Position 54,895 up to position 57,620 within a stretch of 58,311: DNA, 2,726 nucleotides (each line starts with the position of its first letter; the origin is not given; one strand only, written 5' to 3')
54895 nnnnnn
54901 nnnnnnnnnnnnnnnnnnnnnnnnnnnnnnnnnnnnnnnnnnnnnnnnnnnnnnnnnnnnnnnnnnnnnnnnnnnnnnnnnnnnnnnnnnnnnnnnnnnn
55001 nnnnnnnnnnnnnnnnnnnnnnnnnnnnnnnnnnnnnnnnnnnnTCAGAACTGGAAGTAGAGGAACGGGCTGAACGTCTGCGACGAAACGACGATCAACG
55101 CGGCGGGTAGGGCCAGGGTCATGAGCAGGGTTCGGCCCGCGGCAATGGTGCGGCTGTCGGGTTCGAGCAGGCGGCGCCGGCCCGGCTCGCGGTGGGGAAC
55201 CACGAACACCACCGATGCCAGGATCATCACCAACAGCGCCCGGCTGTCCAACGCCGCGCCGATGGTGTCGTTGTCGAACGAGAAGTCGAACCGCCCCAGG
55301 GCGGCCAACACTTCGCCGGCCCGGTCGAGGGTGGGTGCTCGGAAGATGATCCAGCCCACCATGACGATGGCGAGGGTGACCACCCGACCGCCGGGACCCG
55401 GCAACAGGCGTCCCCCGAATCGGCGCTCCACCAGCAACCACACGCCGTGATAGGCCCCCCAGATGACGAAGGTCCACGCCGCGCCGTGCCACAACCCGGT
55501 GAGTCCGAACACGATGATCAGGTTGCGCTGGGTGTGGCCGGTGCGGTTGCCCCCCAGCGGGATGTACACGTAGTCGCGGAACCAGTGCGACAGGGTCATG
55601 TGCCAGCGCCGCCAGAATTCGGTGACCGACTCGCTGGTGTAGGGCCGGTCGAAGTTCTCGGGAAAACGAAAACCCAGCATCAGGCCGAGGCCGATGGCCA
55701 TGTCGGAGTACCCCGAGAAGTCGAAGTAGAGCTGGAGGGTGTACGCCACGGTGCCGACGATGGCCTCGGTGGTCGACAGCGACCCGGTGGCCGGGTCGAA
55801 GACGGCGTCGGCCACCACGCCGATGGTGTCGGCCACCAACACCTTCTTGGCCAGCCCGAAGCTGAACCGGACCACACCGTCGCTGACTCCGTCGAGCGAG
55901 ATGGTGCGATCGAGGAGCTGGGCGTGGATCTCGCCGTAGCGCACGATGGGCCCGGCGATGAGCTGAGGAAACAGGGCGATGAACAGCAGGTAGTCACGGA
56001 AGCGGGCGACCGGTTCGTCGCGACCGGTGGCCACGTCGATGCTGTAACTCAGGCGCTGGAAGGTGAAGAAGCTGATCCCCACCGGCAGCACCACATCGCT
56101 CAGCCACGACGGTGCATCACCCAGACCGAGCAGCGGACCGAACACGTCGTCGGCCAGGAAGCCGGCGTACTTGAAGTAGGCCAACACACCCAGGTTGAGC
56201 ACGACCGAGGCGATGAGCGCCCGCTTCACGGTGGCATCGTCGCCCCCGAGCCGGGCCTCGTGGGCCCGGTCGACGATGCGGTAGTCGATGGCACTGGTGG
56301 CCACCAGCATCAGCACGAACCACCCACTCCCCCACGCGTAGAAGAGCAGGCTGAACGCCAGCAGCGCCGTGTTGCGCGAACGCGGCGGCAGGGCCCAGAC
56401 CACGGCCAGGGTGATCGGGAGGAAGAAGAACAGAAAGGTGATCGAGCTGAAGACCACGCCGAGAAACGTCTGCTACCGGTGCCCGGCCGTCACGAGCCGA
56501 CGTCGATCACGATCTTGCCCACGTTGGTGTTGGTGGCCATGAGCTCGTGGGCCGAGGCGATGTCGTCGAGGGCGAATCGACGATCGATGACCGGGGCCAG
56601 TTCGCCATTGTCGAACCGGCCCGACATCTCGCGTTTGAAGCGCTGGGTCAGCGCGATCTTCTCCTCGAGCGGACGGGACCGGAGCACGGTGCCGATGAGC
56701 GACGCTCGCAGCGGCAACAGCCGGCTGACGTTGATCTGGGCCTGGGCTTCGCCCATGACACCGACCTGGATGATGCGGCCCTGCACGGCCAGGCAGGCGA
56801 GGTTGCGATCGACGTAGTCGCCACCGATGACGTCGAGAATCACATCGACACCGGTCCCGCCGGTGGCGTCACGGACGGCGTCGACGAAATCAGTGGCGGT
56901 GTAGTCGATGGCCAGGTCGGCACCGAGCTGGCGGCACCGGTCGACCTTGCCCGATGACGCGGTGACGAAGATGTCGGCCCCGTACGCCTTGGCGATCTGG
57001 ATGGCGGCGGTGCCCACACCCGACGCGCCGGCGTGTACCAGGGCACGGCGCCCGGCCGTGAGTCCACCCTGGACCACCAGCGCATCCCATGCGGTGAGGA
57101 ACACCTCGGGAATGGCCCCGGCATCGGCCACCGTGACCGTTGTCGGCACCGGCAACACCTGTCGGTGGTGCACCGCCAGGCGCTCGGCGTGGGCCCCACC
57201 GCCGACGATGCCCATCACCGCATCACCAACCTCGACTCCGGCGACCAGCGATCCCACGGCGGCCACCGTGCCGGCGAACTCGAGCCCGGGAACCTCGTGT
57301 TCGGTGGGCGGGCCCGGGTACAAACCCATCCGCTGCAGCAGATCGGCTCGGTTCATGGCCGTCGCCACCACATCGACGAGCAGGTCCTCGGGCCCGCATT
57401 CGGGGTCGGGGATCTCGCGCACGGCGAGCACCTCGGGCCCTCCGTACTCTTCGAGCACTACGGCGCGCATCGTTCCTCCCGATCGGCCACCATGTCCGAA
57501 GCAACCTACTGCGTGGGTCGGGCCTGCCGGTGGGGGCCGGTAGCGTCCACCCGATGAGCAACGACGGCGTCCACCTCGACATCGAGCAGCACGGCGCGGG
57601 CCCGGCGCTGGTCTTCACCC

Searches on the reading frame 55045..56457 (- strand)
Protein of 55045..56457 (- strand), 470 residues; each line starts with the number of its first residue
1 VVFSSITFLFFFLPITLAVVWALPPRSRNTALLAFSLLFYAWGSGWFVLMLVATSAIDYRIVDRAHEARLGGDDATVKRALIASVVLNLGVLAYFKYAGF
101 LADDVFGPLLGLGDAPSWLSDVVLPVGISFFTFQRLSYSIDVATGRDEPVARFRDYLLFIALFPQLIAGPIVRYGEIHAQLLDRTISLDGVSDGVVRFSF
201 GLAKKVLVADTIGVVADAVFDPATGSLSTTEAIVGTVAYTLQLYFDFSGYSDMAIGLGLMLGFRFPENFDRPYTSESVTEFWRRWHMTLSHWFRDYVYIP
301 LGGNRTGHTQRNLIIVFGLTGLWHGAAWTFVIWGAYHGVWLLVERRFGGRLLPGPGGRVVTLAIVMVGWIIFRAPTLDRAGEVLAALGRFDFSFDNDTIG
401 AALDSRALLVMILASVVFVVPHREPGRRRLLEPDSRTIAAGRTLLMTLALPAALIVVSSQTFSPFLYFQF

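Call 26: search_protein_families(library=ncbifam, proteins=[window:55045-56457:-], max_evalue=1e-25)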
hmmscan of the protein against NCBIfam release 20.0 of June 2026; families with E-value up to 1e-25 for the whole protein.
window:55045-56457:- (470 aa): 1 family
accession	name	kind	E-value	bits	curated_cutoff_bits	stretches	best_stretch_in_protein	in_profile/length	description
TIGR04091.1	LTA_dltB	equivalog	7.7e-47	160.3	375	1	121-344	106-338/380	D-alanyl-lipoteichoic acid biosynthesis protein DltB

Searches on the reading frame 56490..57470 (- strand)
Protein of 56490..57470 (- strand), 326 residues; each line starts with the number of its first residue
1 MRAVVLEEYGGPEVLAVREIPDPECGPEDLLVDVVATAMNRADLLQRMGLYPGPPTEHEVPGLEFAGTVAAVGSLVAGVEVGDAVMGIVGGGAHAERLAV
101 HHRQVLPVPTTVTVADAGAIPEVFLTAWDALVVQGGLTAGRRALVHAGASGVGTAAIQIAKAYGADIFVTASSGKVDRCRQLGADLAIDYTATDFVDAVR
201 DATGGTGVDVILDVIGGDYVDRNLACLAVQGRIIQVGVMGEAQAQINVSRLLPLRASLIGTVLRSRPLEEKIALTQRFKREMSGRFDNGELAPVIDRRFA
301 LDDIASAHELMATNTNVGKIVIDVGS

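Call 26: search_protein_families(library=ncbifam, proteins=[window:56490-57470:-], max_evalue=1e-25)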
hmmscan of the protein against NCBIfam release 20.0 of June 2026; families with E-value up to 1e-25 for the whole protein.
window:56490-57470:- (326 aa): 5 families
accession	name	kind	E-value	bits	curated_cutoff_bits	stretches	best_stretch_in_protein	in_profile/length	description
TIGR02824.1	quinone_pig3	subfamily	4.1e-111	371.1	296.8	1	1-323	1-324/325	putative NAD(P)H quinone oxidoreductase, PIG3 family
NF041183.1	Pks2_ls1_myc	equivalog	1.6e-36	124.7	2400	1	25-324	1430-1729/2086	sulfolipid-1 biosynthesis phthioceranic/hydroxyphthioceranic acid synthase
NF010344.0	PRK13771.1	subfamily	3.2e-33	115.1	349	0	92-324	116-333/334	putative alcohol dehydrogenase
NF008024.0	PRK10754.1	subfamily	1.1e-30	106.8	348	1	4-318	5-321/327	NADPH:quinone reductase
NF041172.1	AcrlCoa_red_Thmprot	equivalog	4.2e-27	95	500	0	92-323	116-333/334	acryloyl-CoA reductase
